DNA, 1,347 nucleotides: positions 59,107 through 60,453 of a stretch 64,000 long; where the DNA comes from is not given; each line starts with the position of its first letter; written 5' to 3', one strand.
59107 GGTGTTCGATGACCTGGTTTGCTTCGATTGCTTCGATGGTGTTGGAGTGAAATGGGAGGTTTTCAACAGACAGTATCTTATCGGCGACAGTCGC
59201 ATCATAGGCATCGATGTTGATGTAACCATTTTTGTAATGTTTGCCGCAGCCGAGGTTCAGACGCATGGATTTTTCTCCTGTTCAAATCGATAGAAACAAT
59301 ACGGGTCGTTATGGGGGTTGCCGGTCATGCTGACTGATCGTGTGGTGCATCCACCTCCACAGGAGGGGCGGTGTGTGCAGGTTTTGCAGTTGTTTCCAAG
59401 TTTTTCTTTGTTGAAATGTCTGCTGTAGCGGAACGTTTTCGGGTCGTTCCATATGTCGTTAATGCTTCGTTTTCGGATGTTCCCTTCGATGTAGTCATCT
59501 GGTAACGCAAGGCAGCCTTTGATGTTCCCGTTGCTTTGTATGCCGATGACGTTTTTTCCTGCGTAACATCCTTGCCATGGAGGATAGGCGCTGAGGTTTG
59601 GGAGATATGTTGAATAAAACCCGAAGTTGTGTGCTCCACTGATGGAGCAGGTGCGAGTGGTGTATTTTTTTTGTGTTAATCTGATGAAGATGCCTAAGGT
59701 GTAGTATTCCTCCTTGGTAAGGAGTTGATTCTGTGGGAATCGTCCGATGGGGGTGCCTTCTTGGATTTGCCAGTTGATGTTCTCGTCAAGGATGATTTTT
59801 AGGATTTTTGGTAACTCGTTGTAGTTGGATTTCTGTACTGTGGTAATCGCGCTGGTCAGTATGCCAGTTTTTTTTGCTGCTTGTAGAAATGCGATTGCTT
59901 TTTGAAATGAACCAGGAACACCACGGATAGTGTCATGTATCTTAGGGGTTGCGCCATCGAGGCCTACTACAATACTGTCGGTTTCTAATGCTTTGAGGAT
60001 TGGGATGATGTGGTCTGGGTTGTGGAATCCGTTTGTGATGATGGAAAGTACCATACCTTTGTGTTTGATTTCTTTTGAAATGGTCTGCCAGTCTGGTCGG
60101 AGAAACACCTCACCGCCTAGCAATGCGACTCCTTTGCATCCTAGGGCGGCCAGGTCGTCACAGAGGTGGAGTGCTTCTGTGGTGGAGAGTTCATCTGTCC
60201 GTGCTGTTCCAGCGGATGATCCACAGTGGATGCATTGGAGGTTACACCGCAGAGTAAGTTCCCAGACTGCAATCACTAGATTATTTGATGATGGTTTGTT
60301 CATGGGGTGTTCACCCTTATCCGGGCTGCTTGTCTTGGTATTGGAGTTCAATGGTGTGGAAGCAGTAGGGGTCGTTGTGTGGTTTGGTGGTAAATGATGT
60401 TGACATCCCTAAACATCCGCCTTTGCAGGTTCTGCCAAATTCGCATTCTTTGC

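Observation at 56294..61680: Archaeal RiPP-like operon: twin radical SAM/SPASM enzymes + methyltransferase-TPR + F390-synthetase-like ligase, bracketed by two homologous small ORFs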

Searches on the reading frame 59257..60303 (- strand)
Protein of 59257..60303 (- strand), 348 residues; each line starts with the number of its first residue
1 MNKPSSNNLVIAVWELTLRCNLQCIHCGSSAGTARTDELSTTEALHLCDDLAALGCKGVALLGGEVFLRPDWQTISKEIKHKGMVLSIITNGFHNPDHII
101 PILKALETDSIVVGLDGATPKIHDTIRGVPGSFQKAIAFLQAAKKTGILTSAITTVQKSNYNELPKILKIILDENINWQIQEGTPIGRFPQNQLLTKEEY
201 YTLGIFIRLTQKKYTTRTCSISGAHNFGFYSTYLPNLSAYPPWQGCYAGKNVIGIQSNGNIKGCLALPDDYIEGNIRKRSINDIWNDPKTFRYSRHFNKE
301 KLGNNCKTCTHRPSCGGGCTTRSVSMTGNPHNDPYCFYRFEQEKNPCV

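Call 3: search_protein_families(library=pfam, proteins=[window:59257-60303:-], max_evalue=0.01)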
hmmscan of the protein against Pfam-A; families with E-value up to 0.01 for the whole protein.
window:59257-60303:- (348 aa): 2 families
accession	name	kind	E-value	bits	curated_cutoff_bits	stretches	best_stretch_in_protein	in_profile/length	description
PF04055.27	Radical_SAM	-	2.2e-22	80.4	29.5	1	15-169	2-164/166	Radical SAM superfamily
PF13186.11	SPASM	-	3.1e-10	40.6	21.5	1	246-310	1-67/67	Iron-sulfur cluster-binding domain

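Call 4: search_protein_families(library=ncbifam, proteins=[window:59257-60303:-], max_evalue=0.01)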
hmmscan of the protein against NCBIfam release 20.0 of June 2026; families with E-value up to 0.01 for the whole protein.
window:59257-60303:- (348 aa): 70 families (the best 25 are shown)
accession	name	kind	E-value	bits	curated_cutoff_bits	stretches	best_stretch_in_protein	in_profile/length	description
TIGR03913.1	rad_SAM_trio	equivalog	1.5e-67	228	591.75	1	10-340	19-356/477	GDL motif peptide-associated radical SAM/SPASM maturase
TIGR04103.1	rSAM_nif11_3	equivalog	1.3e-65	221.7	725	1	11-340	6-346/412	nif11-class peptide radical SAM maturase 3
TIGR04545.1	rSAM_ahbD_hemeb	equivalog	1.7e-43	149.4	500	2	13-202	3-196/339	heme b synthase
TIGR04053.2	TIGR04053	equivalog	2.3e-42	145.5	395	2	7-215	5-218/366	TIGR04053 family radical SAM/SPASM domain-containing protein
TIGR04133.1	rSAM_w_lipo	hypoth_equivalog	7.8e-42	143.4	425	1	7-318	21-330/350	TIGR04133 family radical SAM/SPASM protein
TIGR04051.1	rSAM_NirJ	equivalog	2.1e-39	135.5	515.45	2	11-177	3-169/354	heme d1 biosynthesis radical SAM protein NirJ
NF050035.1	rSAM_WgK_link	exception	7.6e-39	133.7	650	2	11-213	11-213/367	radical SAM/SPASM peptide maturase WgkB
TIGR04546.1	rSAM_ahbC_deAc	equivalog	4.3e-38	131.1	650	2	10-176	39-205/390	12,18-didecarboxysiroheme deacetylase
TIGR04055.1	rSAM_NirJ2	equivalog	8.1e-36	124.2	500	1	12-339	2-325/326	putative heme d1 biosynthesis radical SAM protein NirJ2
TIGR03962.1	mycofact_rSAM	equivalog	2.9e-35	122.1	265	1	11-336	13-331/339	mycofactocin radical SAM maturase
TIGR04347.1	pseudo_SAM_Halo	equivalog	1.2e-32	113.6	525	2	11-176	39-204/390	TIGR04347 family pseudo-SAM/SPASM protein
TIGR04250.1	SCM_rSAM_ScmE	equivalog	1.9e-31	109.3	400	1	15-340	8-350/358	SynChlorMet cassette radical SAM/SPASM protein ScmE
TIGR04303.1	GeoRSP_rSAM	equivalog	5.8e-31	108.3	400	1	13-337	8-325/325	GeoRSP system radical SAM/SPASM protein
NF045574.1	sacti_mat_StsB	exception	2.6e-30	105.7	625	1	7-330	93-406/466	StsB family radical SAM/SPASM domain sactipeptide maturase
TIGR04054.1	rSAM_NirJ1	equivalog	6e-29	100.8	650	2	10-177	36-203/387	putative heme d1 biosynthesis radical SAM protein NirJ1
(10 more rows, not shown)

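Call 12: find_homologous_proteins(query=window:59257-60303:-, max_evalue=1e-30)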
Query window:59257-60303:- (348 aa): 869 proteins with E <= 1e-30 among 3499 candidates; the best 120 are listed.
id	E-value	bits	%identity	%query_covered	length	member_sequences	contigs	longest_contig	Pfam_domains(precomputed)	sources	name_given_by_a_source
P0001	1.4e-239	812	99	100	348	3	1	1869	PF13186.12,PF04055.28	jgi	jgi:radical SAM protein with 4Fe4S-binding SPASM domain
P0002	9.1e-182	622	75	100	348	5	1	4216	PF13186.12,PF04055.28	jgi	jgi:radical SAM protein with 4Fe4S-binding SPASM domain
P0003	1.7e-176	605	73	100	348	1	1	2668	PF13186.12,PF04055.28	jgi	jgi:radical SAM protein with 4Fe4S-binding SPASM domain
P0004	5.3e-174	596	73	100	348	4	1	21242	PF13186.12,PF04055.28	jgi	-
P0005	7.2e-172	589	72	100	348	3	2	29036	PF13186.12,PF04055.28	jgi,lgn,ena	-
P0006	3.1e-165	568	70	100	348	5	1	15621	PF13186.12,PF04055.28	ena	-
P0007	4.6e-165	567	69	100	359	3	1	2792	PF13186.12,PF04055.28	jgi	jgi:radical SAM protein with 4Fe4S-binding SPASM domain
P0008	3.9e-164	564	68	100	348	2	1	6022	PF13186.12,PF04055.28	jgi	jgi:radical SAM protein with 4Fe4S-binding SPASM domain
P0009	1.4e-163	562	68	100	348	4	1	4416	PF13186.12,PF04055.28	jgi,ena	-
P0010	3.8e-162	557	68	100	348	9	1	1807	PF13186.12,PF04055.28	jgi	jgi:radical SAM protein with 4Fe4S-binding SPASM domain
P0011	5.6e-162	557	70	98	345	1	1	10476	PF13186.12,PF04055.28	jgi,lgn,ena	-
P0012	7.6e-158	543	67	100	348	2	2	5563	PF13186.12,PF04055.28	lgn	-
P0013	2.1e-156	539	68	96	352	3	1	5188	PF13186.12,PF04055.28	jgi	-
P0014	3.5e-153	528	67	96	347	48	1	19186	PF13186.12,PF04055.28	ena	-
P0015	5.0e-150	518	65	96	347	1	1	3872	PF13186.12,PF04055.28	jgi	-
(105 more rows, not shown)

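Call 14: find_related_loci(query=A1, collection=genome_contigs, flank=10000)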
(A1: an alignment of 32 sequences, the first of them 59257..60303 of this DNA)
Query A1 (348 aa) in genome_contigs; peptide patterns used: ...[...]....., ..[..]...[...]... (x = any residue, [..] = any of these).
600 stretches matched a pattern (row limit reached: there are more); 569 encode a relative of the query (tblastn E <= 1e-3); the best 80 are kept; 80 distinct loci.
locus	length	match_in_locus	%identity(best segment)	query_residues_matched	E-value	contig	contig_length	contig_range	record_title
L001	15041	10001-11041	69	1-347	2e-168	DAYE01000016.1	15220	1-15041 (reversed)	MAG TPA_asm: Euryarchaeota archaeon UBA33 UBA33_contig_9118, whole genome shotgun sequence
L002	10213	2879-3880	66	11-344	2e-154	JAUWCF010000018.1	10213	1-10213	MAG: Thermoplasmatota archaeon isolate CSMAG_2131 CSMAG_2131_k141_716914_length_10213_cov_18.0000, whole genome shotgun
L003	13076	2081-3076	61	11-342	6e-142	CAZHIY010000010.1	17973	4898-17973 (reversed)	MAG TPA_asm: uncultured Thermoplasmatales archaeon isolate binchicken_co129_679 genome assembly, contig: NODE_9150_lengt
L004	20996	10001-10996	59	11-342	1e-137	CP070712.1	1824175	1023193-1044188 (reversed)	MAG: Thermoplasmatales archaeon isolate bin50 chromosome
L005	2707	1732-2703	54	13-339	3e-126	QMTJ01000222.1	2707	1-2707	MAG: Thermoplasmata archaeon isolate B24_G9 B24_Guay9_scaffold_98189, whole genome shotgun sequence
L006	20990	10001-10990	50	12-342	2e-114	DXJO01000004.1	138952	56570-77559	MAG TPA_asm: Candidatus Thorarchaeota archaeon isolate MAG_9 k127_11697, whole genome shotgun sequence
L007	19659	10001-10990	56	12-343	4e-129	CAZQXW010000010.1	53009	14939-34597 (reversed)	MAG TPA_asm: uncultured Thermoplasmatales archaeon isolate SRP332253_co2_211 genome assembly, contig: NODE_514_length_53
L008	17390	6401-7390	52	12-342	7e-113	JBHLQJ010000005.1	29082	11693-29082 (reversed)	MAG: Candidatus Thorarchaeota archaeon isolate LCG1B.521 LCG1B.521@8653, whole genome shotgun sequence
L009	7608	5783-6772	49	12-342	5e-111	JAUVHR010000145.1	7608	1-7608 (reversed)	MAG: Candidatus Thorarchaeota archaeon isolate CSMAG_407 CSMAG_407_k141_1060407_length_7608_cov_6.0000, whole genome sho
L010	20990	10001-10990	51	12-342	1e-109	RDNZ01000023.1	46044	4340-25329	MAG: Candidatus Thorarchaeota archaeon isolate DZG_bin1.115 NODE_23_length_46044_cov_11.884439, whole genome shotgun seq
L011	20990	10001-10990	48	12-342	6e-108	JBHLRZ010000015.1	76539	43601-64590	MAG: Candidatus Thorarchaeota archaeon isolate TM2M.152 TM2M.152@458, whole genome shotgun sequence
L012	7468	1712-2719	48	9-343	6e-107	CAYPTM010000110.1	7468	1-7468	MAG TPA_asm: uncultured Elusimicrobiales bacterium isolate binchicken_co273_59 genome assembly, contig: NODE_10188_lengt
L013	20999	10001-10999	62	11-343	4e-143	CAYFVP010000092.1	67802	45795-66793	MAG TPA_asm: uncultured Thermoplasmatales archaeon isolate ERP108616_co1_160 genome assembly, contig: k119_112283, whole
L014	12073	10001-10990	49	12-342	2e-105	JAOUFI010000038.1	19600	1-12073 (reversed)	MAG: Candidatus Thorarchaeota archaeon isolate 4_1_July_SF_Bin37 4_1_July_SF_Bin37_scaffold_1123_c1, whole genome shotgu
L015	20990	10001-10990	48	12-342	2e-104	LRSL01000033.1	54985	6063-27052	MAG: Candidatus Thorarchaeota archaeon SMTZ1-45 WOR1_30_36_161, whole genome shotgun sequence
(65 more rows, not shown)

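Call 23: search_solved_structures(query=window:59257-60303:-, max_evalue=0.00001)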
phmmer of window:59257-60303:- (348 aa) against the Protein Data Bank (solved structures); distinct sequences matched with E-value up to 0.00001: 4.
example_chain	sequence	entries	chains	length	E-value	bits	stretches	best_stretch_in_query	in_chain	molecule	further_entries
7vob_C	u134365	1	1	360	3.8e-14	55.7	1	17-180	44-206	Cytosylglucuronate decarboxylase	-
7voc_C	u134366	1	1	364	3.9e-14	55.7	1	17-180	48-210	Cytosylglucuronate decarboxylase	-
6c8v_A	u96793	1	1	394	3.9e-13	52.4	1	13-170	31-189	Coenzyme PQQ synthesis protein E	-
6efn_A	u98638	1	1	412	1.7e-12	50.3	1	13-169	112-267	Sporulation killing factor maturation protein SkfB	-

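Call 29: search_solved_structures(query=A1, max_evalue=0.001)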
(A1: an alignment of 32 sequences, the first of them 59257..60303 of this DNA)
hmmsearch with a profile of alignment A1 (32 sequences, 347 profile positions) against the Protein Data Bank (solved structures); distinct sequences matched with E-value up to 0.001: 27.
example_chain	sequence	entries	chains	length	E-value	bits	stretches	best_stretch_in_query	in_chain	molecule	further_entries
6efn_A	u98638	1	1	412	2.5e-26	96.1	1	7-190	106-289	Sporulation killing factor maturation protein SkfB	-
6c8v_A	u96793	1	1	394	5.2e-23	85.2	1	13-336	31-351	Coenzyme PQQ synthesis protein E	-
7vob_C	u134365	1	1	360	4e-17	65.8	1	19-180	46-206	Cytosylglucuronate decarboxylase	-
7voc_C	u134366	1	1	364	4.1e-17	65.8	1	19-180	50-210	Cytosylglucuronate decarboxylase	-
5v1q_A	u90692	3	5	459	6.9e-15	58.5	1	17-323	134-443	Radical SAM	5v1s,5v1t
4m7t_A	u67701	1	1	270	2.9e-09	39.9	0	244-310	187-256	BtrN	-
4m7s_A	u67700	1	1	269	3.3e-09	39.8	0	244-310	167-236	BtrN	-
6b4c_A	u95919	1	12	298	1.1e-08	38.1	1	7-168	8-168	Viperin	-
9dgw_A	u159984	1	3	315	1.2e-08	37.9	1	7-168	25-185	Radical SAM core domain-containing protein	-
9dfw_A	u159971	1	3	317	1.2e-08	37.9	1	7-168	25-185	Radical SAM core domain-containing protein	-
9dfu_A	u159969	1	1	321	1.4e-08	37.7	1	7-180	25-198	Radical SAM core domain-containing protein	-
7n7i_A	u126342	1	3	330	1.4e-08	37.7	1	7-168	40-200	Viperin-like enzyme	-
2fb2_A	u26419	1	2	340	2.8e-08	36.7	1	16-203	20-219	Molybdenum cofactor biosynthesis protein A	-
5wgg_A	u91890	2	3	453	3.7e-08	36.3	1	13-334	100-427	Radical SAM domain protein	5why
9dfn_A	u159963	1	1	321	3.9e-08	36.3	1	8-180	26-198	Radical SAM core domain-containing protein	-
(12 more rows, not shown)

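Call 79: predict_structure(alignment_id=A1)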
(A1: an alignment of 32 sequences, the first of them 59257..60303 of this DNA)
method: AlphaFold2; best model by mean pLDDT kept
length: 348 residues; sequences in the alignment: 32
mean_pLDDT: 91.8   pTM: 0.90
mean pLDDT of the five models: 91.8, 91.7, 91.7, 90.6, 89.9
residues with pLDDT >= 90: 275; 70-90: 55; 50-70: 12; < 50: 6
segments of 3 or more residues with pLDDT < 50: 1-4
pLDDT, mean of each block of 10 residues (from residue 1): 63 94 73 80 98 97 93 98 98 96 98 97 95 98 97 96 98 97 85 94 97 93 91 91 88 96 93 96 95 89 91 89 92 92 69
secondary structure, 60 per line:
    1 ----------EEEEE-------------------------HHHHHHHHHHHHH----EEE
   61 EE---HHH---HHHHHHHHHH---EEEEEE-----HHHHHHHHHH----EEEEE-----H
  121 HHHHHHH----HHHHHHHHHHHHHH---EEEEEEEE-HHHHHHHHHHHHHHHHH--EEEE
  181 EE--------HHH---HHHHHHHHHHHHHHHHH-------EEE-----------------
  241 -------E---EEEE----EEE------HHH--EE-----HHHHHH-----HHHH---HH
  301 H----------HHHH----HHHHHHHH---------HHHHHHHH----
elements in order: E11-15 H41-53 E58-62 H72-81 E85-90 H96-105 E110-114 H120-127 H132-145 E149-156 H158-174 E177-182 H197-213 E221-223 E252-255 E260-262 H281-286 H292-295 H312-315 H320-327 H337-344

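Call 85: fold_search(model_id=the predicted structure, library=pdb)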
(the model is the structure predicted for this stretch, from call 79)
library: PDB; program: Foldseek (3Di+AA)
matches with E <= 10: 1904; with E <= 0.001: 231
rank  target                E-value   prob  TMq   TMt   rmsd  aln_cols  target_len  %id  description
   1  6c8v                  1.5e-17  1.00  0.68  0.75   4.7       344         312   18  X-ray structure of PqqE from Methylobacterium extorquens (released 2018-02-14)
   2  6efn                  2.4e-16  1.00  0.67  0.61   2.5       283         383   22  Structure of a RiPP maturase, SkfB (released 2018-10-24)
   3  7vob                  1.5e-15  1.00  0.67  0.71   6.7       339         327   20  The crystal structure of a Radical SAM Enzyme BlsE involved in the Biosynthesis of Blasticidin S (released 2022-05-04)
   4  5v1q_A                2.3e-14  1.00  0.74  0.62   4.8       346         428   17  Crystal structure of Streptococcus suis SuiB (released 2017-08-30)
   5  5v1s_A                3.5e-14  1.00  0.75  0.62   4.5       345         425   17  Crystal structure of Streptococcus suis SuiB bound to S-adenosylmethionine (released 2017-08-30)
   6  5v1q_B                1.1e-13  1.00  0.76  0.61   4.2       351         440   16  Crystal structure of Streptococcus suis SuiB (released 2017-08-30)
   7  5v1s_B                1.8e-13  1.00  0.72  0.59   4.7       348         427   16  Crystal structure of Streptococcus suis SuiB bound to S-adenosylmethionine (released 2017-08-30)
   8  5v1t_A                3.3e-13  1.00  0.74  0.60   4.7       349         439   16  Crystal structure of Streptococcus suis SuiB bound to precursor peptide SuiA (released 2017-08-30)
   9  4k37_A                1.4e-11  1.00  0.72  0.70   4.9       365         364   17  Native anSMEcpe with bound AdoMet (released 2013-05-08)
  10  4k37_B                2.4e-11  1.00  0.73  0.70   4.7       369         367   17  Native anSMEcpe with bound AdoMet (released 2013-05-08)
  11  4k38_A                2.5e-11  1.00  0.70  0.67   5.2       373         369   18  Native anSMEcpe with bound AdoMet and Kp18Cys peptide (released 2013-05-08)
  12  4k39_A                3.6e-11  1.00  0.70  0.67   4.9       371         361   17  Native anSMEcpe with bound AdoMet and Cp18Cys peptide (released 2013-05-08)
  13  4k36_B                4.8e-11  1.00  0.72  0.70   4.9       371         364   18  His6 tagged anSMEcpe with bound AdoMet (released 2013-05-08)
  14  4k39_B                5.4e-11  1.00  0.67  0.65   4.9       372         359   18  Native anSMEcpe with bound AdoMet and Cp18Cys peptide (released 2013-05-08)
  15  4k38_B                6.5e-11  1.00  0.72  0.69   4.8       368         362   18  Native anSMEcpe with bound AdoMet and Kp18Cys peptide (released 2013-05-08)
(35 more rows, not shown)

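Call 90: search_dna_similar(query=window:59257-60303:-, collection=plasmids, mode=protein, max_evalue=1e-20, max_rows=25)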
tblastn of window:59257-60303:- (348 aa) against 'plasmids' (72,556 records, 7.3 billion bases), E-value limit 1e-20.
Records with a match: 24; places in all: 24; records where one place covers at least 80% of the query: 24.
Best place of each record, by identity: <60% 24.
By first word of the organism name: Bacillus 5; Azospirillum 3; Agathobacter 1; Aureibacter 1; Burkholderia 1; Ralstonia 1; Nostoc 1; Microbulbifer 1; Tropicibacter 1; Indioceanicola 1; and 8 more.
By predicted mobility (MOB-suite, as given by PLSDB): non-mobilizable 16; mobilizable 5; conjugative 3.
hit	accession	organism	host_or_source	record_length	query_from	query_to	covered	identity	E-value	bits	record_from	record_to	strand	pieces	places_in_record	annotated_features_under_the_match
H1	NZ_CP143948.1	Agathobacter rectalis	Homo sapiens,cell culture,fecal sample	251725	7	344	97%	37.3%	1e-58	211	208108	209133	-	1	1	radical SAM protein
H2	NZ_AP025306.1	Aureibacter tunicatorum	-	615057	10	339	95%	38.1%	7e-63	223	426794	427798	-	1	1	radical SAM protein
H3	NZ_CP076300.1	Burkholderia pseudomallei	Homo sapiens,blood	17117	10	340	95%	36.7%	1e-61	219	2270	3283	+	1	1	GDL motif peptide-associated radical SAM/SPASM maturase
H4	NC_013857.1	Azospirillum sp. B510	-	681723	10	340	95%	36.6%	4e-62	221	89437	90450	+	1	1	GDL motif peptide-associated radical SAM/SPASM maturase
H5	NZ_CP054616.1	Azospirillum oryzae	cell culture,soil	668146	10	340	95%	36.4%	3e-60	216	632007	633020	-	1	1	GDL motif peptide-associated radical SAM/SPASM maturase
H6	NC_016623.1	Azospirillum lipoferum 4B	-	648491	10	340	95%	35.8%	2e-58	211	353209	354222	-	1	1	GDL motif peptide-associated radical SAM/SPASM maturase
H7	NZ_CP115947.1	Ralstonia solanacearum MolK2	Musa sp.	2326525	10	340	95%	35.0%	1e-58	211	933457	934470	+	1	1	record has no annotation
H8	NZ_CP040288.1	Nostoc sp. C057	Phaeoceros,pure culture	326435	12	339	94%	34.7%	3e-52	192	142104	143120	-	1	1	nif11-class peptide radical SAM maturase 3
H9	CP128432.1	Microbulbifer sp. MKSA007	Smenospongia aurea,bacteria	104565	13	339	94%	30.7%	8e-32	133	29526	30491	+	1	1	radical SAM protein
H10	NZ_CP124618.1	Tropicibacter oceani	pure culture,sediment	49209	13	339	94%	30.4%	6e-41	160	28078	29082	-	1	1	radical SAM protein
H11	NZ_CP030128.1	Indioceanicola profundi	sediment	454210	13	347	96%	28.1%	1e-27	120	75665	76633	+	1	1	radical SAM protein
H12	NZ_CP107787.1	Streptomyces sp. NBC_00564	-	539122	14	342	95%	27.9%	2e-22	105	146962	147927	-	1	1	mftC: mycofactocin radical SAM maturase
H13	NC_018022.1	Mycolicibacterium chubuense NBB4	-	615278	14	336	93%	28.3%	1e-22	106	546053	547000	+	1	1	mftC: mycofactocin radical SAM maturase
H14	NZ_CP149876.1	Rhizobium sp. T1473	Medicago sativa,Cell Culture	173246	15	339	93%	27.6%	2e-25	114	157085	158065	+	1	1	radical SAM protein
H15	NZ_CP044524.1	Halorussus halophilus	pure culture,marine solar saltern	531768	11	346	97%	26.5%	8e-25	112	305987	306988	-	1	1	radical SAM protein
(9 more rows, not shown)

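Call 91: get_annotated_region(hit=H8, flank=6000)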
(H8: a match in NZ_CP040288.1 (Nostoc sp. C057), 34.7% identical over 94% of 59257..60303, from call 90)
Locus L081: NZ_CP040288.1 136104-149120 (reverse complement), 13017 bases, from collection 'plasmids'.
description: Nostoc sp. C057 plasmid p057_G
organism: Nostoc sp. C057 (NCBI taxid 2576903)
taxonomy: Bacteria; Cyanobacteriota; Cyanophyceae; Nostocales; Nostocaceae; Nostoc; Nostoc sp. C057
host: -; source: Phaeoceros,pure culture; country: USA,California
typing (MOB-suite, as given by PLSDB): non-mobilizable
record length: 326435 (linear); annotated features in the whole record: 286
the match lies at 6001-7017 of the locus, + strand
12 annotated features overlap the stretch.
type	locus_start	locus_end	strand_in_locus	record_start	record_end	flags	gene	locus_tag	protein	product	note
CDS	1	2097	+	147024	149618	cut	-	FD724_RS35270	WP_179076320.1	hypothetical protein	-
CDS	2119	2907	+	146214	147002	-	-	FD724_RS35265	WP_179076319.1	MinD/ParA family protein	-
CDS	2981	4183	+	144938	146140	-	-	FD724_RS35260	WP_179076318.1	hypothetical protein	-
CDS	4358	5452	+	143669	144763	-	-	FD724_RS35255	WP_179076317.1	cyclic nucleotide-binding domain-containing protein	-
CDS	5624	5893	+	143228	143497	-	-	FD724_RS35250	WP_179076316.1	Nif11-like leader peptide family natural product precursor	-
CDS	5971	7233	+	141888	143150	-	-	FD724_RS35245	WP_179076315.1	nif11-class peptide radical SAM maturase 3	-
CDS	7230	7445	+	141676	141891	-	-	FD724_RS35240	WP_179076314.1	hypothetical protein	-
CDS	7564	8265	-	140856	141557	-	-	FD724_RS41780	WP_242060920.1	hypothetical protein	-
CDS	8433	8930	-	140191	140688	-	-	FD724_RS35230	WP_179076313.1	NHLP leader peptide family RiPP precursor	-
CDS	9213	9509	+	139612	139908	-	-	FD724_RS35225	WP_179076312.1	Nif11-like leader peptide family natural product precursor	-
CDS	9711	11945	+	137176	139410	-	-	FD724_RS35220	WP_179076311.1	TOMM precursor leader peptide-binding protein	-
CDS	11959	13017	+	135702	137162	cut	-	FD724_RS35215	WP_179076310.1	SagB family peptide dehydrogenase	-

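Call 92: get_annotated_region(hit=H4, flank=4000)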
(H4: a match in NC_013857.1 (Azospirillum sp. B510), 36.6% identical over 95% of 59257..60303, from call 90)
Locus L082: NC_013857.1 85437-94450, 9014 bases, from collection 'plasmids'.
description: Azospirillum sp. B510 plasmid pAB510c, complete sequence
organism: Azospirillum sp. B510 (NCBI taxid 137722)
taxonomy: Bacteria; Pseudomonadota; Alphaproteobacteria; Rhodospirillales; Azospirillaceae; Azospirillum; Azospirillum sp. B510
host: -; source: -; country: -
typing (MOB-suite, as given by PLSDB): mobilizable; relaxase MOBP
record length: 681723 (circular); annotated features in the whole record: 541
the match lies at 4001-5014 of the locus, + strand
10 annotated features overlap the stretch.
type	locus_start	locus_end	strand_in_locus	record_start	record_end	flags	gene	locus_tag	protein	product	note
CDS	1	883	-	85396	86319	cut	-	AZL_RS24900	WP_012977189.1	homocysteine S-methyltransferase family protein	-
CDS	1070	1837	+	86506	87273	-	-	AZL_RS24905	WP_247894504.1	transporter substrate-binding domain-containing protein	-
CDS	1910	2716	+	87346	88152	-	-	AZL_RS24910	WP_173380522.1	amino acid ABC transporter permease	GO:0006865 - amino acid transport [Evidence IEA]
CDS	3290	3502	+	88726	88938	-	-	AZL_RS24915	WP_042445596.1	DUF1843 domain-containing protein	-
CDS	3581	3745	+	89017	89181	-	-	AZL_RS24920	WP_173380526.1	DUF1843 domain-containing protein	-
CDS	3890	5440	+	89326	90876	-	-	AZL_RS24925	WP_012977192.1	GDL motif peptide-associated radical SAM/SPASM maturase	GO:0046500 - S-adenosylmethionine metabolic process [Evidence IEA]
CDS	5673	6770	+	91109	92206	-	-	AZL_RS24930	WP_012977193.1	extracellular solute-binding protein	-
CDS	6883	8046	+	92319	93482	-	potA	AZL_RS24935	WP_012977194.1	polyamine ABC transporter ATP-binding protein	GO:0015846 - polyamine transport [Evidence IEA]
CDS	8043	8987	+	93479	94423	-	-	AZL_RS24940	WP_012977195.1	ABC transporter permease subunit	GO:0055085 - transmembrane transport [Evidence IEA]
CDS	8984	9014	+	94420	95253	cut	-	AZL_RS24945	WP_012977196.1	ABC transporter permease subunit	GO:0055085 - transmembrane transport [Evidence IEA]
